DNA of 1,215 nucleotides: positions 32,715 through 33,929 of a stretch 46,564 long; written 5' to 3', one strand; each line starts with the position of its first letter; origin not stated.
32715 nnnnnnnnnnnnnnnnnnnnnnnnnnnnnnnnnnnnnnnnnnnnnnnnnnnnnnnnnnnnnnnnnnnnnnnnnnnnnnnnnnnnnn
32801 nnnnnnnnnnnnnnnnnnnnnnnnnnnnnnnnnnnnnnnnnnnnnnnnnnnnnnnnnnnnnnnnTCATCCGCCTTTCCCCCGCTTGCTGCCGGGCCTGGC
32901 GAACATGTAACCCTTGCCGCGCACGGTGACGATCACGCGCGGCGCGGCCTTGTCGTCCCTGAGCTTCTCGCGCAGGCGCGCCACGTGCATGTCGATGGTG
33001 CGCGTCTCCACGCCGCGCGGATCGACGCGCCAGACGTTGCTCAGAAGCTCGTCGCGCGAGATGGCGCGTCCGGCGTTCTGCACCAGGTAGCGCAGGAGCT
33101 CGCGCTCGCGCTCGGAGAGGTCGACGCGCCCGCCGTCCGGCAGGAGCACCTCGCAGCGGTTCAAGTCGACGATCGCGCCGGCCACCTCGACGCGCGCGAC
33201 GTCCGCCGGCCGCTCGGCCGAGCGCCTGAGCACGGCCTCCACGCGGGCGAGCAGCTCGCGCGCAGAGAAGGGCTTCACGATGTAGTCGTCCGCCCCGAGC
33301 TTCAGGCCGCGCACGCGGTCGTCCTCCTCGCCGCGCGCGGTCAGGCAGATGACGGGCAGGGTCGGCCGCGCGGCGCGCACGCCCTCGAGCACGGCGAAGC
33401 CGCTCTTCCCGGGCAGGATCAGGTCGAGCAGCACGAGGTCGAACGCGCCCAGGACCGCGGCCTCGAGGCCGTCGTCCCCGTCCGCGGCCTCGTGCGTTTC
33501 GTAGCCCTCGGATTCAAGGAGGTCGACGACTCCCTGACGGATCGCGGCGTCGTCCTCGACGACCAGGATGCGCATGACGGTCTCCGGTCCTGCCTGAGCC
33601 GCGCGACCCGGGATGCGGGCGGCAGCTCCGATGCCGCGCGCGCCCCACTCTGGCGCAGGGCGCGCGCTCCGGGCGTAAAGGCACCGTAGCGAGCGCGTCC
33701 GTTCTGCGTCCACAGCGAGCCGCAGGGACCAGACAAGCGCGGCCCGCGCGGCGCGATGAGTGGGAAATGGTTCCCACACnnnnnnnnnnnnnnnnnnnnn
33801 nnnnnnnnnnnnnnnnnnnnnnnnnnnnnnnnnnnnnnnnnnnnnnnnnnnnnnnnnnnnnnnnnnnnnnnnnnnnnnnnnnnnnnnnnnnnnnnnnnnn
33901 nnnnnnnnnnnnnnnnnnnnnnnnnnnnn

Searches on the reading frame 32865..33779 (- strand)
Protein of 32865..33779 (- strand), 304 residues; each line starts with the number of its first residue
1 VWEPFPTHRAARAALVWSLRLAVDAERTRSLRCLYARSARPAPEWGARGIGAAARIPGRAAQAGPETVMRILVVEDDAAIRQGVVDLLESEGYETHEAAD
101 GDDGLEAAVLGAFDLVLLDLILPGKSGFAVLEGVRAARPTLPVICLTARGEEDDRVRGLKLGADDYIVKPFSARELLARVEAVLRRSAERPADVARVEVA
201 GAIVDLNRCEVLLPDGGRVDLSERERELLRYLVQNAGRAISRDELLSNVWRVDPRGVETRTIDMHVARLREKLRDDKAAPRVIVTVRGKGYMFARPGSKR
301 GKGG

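Call 12: search_protein_families(library=pfam, proteins=[window:32865-33779:-], max_evalue=0.001)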
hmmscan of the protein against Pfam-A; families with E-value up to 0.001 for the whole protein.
window:32865-33779:- (304 aa): 2 families
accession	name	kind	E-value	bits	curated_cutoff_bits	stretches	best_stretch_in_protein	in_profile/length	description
PF00072.30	Response_reg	-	4.1e-29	101.4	30.2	1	71-181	1-111/111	Response regulator receiver domain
PF00486.34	Trans_reg_C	-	4e-26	91.3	26.2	1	218-293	3-77/77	Transcriptional regulatory protein, C terminal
